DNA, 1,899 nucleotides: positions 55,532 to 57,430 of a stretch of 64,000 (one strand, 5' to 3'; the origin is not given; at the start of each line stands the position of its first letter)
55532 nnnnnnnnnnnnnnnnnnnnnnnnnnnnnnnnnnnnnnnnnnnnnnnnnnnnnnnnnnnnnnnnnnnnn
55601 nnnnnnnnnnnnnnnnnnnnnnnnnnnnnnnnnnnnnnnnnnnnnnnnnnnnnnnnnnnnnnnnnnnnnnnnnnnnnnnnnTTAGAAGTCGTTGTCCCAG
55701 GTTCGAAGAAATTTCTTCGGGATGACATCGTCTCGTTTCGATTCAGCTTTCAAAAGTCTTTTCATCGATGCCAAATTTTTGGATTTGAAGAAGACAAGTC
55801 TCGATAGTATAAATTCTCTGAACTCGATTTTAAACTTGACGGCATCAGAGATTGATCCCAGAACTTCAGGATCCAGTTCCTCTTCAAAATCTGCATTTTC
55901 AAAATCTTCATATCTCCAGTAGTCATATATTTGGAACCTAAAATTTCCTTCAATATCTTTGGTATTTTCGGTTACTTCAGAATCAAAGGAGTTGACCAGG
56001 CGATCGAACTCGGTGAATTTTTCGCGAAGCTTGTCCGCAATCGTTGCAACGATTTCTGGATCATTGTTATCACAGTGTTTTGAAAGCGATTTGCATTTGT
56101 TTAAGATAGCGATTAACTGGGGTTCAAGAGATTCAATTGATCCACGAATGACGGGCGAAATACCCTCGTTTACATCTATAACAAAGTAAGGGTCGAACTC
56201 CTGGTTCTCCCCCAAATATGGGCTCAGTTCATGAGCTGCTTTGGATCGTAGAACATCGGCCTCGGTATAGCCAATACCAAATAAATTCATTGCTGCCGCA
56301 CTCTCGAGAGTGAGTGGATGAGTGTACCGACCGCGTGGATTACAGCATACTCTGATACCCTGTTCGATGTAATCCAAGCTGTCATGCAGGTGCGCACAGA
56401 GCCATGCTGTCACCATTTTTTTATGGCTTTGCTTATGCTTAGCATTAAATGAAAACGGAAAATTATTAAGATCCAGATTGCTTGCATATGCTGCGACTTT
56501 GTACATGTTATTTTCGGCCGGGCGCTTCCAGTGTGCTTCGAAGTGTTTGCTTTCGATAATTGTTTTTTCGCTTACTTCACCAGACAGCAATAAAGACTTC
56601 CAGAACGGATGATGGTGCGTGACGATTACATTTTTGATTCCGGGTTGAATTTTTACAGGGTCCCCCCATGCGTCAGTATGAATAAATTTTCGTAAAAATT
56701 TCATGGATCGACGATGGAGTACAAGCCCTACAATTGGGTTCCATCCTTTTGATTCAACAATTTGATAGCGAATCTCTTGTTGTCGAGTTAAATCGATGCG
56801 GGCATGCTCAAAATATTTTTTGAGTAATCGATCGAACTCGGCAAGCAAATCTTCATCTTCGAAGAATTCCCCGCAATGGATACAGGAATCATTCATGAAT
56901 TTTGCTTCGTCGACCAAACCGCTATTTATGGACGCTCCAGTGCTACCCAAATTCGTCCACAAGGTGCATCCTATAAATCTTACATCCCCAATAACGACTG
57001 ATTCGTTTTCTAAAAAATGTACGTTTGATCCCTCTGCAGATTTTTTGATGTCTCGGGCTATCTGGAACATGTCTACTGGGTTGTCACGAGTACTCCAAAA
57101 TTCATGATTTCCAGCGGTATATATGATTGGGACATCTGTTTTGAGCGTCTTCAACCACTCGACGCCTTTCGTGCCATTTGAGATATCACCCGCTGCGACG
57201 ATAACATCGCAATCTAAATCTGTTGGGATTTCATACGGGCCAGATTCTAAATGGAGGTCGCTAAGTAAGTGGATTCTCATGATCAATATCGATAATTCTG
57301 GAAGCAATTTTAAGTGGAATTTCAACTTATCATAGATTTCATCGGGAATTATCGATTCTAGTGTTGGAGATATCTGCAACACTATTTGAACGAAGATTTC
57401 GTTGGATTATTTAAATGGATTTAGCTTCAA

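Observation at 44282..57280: Four calcineurin-like metallophosphoesterase paralogs, two of them in a four-gene operon with a DEDDh 3'-5' exonuclease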

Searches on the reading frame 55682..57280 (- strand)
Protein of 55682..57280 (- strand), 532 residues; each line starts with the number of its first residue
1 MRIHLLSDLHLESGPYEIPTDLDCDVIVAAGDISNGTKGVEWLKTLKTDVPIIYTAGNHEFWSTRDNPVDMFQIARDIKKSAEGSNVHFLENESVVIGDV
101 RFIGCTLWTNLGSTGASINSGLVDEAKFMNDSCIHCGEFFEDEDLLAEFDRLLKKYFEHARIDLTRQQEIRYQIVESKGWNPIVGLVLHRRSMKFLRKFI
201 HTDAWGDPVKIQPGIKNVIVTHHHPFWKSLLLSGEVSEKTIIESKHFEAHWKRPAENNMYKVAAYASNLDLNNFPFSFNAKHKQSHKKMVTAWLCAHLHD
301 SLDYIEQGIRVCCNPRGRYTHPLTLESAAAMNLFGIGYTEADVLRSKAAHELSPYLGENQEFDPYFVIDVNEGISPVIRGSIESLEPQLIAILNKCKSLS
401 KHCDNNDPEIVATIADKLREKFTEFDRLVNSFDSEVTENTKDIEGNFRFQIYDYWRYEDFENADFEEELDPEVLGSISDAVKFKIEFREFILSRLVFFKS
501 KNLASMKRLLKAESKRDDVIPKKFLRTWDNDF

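Call 3: search_protein_families(library=pfam, proteins=[window:55682-57280:-], max_evalue=0.01)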
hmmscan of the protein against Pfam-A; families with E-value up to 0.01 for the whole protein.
window:55682-57280:- (532 aa): 2 families
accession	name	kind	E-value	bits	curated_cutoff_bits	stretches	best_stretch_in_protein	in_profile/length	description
PF00149.33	Metallophos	-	6.7e-06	27.1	21.5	1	1-89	1-72/191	Calcineurin-like phosphoesterase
PF12850.12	Metallophos_2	-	0.00022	21.7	27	1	1-88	1-70/154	Calcineurin-like phosphoesterase superfamily domain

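Call 10: search_protein_families(library=ncbifam, proteins=[window:55682-57280:-], max_evalue=0.01)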
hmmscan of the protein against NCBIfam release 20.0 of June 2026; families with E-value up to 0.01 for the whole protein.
window:55682-57280:- (532 aa): 2 families
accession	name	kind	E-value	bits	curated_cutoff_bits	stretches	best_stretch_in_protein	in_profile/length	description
TIGR03729.1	acc_ester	subfamily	0.00043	19.7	148.25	1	23-78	32-86/239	putative phosphoesterase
NF008359.0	PRK11148.1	equivalog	0.0074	15.8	225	0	285-315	191-221/275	3',5'-cyclic-AMP phosphodiesterase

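Call 11: search_protein_families(library=padloc, proteins=[window:55682-57280:-], max_evalue=0.01)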
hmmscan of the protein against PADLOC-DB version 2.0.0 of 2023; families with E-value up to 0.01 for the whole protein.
window:55682-57280:- (532 aa): 1 family
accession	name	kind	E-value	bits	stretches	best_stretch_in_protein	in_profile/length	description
PDLC04908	PDC-S10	-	4.1e-10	37.3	1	1-107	10-109/223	-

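Call 32: search_protein_representatives(protein=window:55682-57280:-)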
Query: 532 residues. Proteins with E-value up to 0.001 (for the whole library): 6766; up to 1e-10: 2217; up to 1e-30: 82. The best 150 are listed.
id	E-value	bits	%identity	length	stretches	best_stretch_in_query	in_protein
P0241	0.0e+00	1053.9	86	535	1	1-532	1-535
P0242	2.0e-115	402.9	40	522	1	1-531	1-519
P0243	2.2e-95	336.7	41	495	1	1-433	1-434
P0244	1.7e-82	294.2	44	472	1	1-383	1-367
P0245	3.8e-69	250.1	46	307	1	1-308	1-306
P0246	4.4e-64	233.4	41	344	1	1-352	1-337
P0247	1.8e-60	221.5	38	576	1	2-390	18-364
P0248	3.1e-60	220.7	36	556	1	1-438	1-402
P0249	3.2e-55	204.2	43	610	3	1-123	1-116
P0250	1.1e-54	202.4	36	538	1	1-429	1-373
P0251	5.1e-54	200.2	38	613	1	1-387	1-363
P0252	8.6e-54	199.5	34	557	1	1-429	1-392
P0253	4.9e-53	197.0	44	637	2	202-403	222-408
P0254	4.9e-51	190.4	39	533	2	1-319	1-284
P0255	1.4e-50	188.9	36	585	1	1-439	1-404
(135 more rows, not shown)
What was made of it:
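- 55682..57280 (-): MPP_D: long-form A/B/D-type metallophosphoesterase, 532 aa. MPP domain aa 1-~375 with four insertions, plus a ~155-aa C-terminal tail of unknown fold. First gene of the array. 82 cluster representatives at E<1e-30, mostly 500-620 aa (call 32).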

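Call 49: search_dna_similar(query=window:55682-57280:-, collection=phages, mode=protein, max_evalue=0.001, max_rows=25)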
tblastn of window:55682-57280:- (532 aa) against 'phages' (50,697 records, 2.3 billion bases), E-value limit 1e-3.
Records with a match: 49; places in all: 49; records where one place covers at least 80% of the query: 0.
Best place of each record, by identity: <60% 49.
By first word of the organism name: Rhizobium 17; Brevundimonas 7; Caulobacter 6; Vibrio 5; Xanthomonas 3; Stenotrophomonas 3; Acinetobacter 3; Pseudomonas 2; Pseudanabaena 1; Bacteriophage 1; and 1 more.
By host as written in the record: Brevundimonas pondensis LVF1 6; - 6; Rhizobium etli CFN42 3; Caulobacter crescentus 2; Caulobacter vibrioides CB15 2; Rhizobium leguminosarum biovar viciae VF39 2; Rhizobium sp. I1_9 2; Rhizobium sp. TUX16P 2; and 21 more.
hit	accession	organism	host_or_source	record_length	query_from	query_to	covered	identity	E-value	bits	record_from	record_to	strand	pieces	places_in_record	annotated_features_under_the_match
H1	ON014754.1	Pseudanabaena phage Pam2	Pseudanabaena sp.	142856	1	317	60%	31.8%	1e-22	108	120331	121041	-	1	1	phosphoesterase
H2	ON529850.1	Brevundimonas phage vB_BpoS-Gurke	Brevundimonas pondensis LVF1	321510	1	323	61%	29.7%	6e-20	100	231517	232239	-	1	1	metallo-dependent phosphatase-like protein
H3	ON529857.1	Brevundimonas phage vB_BpoS-Kikimora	Brevundimonas pondensis LVF1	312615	1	323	61%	29.1%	1e-19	99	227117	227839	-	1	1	metallo-dependent phosphatase-like protein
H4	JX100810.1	Caulobacter phage CcrColossus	Caulobacter crescentus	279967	1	323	61%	28.7%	1e-18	96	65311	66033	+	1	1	putative protein metallo-phosphoesterase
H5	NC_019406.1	Caulobacter phage CcrColossus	Caulobacter crescentus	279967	1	323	61%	28.7%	1e-18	96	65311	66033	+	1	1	metallo-phosphoesterase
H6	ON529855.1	Brevundimonas phage vB_BpoS-Domovoi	Brevundimonas pondensis EIF1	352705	1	323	61%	28.7%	4e-18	94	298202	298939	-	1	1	metallo-dependent phosphatase-like protein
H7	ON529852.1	Brevundimonas phage vB_BpoS-Kabachok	Brevundimonas pondensis LVF1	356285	1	323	61%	28.2%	2e-18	96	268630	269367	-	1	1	metallo-dependent phosphatase-like protein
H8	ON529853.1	Brevundimonas phage vB_BpoS-Bambus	Brevundimonas pondensis LVF1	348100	1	323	61%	28.1%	5e-19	97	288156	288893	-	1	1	metallo-dependent phosphatase-like protein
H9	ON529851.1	Brevundimonas phage vB_BpoS-Marchewka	Brevundimonas pondensis LVF1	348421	1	323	61%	28.1%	5e-19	97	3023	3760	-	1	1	metallo-dependent phosphatase-like protein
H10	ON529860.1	Brevundimonas phage vB_BpoS-Papperlapapp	Brevundimonas pondensis LVF1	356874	1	323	61%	28.0%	2e-16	89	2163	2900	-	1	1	metallo-dependent phosphatase-like protein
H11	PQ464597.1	Pseudomonas phage Milchi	Pseudomonas poae Z9_5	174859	1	335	63%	26.5%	2e-11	73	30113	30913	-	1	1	metallo-phosphoesterase | hypothetical protein (x2)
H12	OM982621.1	Pseudomonas phage Astolliot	Pseudomonas syringae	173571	1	335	63%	26.5%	6e-11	71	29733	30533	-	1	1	hypothetical protein (x2)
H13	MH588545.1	Caulobacter phage CcrPW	Caulobacter vibrioides CB15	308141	1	323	61%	27.2%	9e-17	90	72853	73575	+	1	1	Ser/Thr protein phosphatase family protein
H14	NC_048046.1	Caulobacter phage CcrPW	Caulobacter vibrioides CB15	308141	1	323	61%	27.2%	9e-17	90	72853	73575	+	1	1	metallo-phosphoesterase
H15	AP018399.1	Xanthomonas phage XacN1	Xanthomonas citri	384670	1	370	70%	23.2%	4e-11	72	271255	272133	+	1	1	metallophosphoesterase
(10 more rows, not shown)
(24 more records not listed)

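Call 60: search_protein_families(library=phrogs, proteins=[window:55682-57280:-], max_evalue=0.001)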
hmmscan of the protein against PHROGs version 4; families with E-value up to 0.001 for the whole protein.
window:55682-57280:- (532 aa): 1 family
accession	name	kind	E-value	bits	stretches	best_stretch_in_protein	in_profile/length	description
phrog_1649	-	other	2.5e-30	106.2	1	1-321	36-274/308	metallo-phosphoesterase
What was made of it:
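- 55682..57280 (-): PF00149 6.7e-6 and phrog_1649 2.5e-30 (calls 3, 60).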

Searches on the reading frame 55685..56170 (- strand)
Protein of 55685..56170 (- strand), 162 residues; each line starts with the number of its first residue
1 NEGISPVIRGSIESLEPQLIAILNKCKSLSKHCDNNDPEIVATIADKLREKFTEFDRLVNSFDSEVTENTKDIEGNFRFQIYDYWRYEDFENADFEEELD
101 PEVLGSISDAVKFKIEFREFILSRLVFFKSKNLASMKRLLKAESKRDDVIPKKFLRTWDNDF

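Call 103: search_solved_structures(query=window:55685-56170:-, max_evalue=10)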
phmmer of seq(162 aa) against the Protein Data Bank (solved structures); distinct sequences matched with E-value up to 10: 3.
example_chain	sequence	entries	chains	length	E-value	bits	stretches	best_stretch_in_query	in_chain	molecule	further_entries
22ao_A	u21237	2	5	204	0.42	13.7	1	58-92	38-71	GmaR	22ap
3vg9_B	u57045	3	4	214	1.3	12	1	104-155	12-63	antibody fab fragment light chain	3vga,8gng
7wwx_A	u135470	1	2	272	2.1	11.4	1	20-66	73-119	NAD(P)-dependent dehydrogenase (Short-subunit alcohol dehydrogenase family)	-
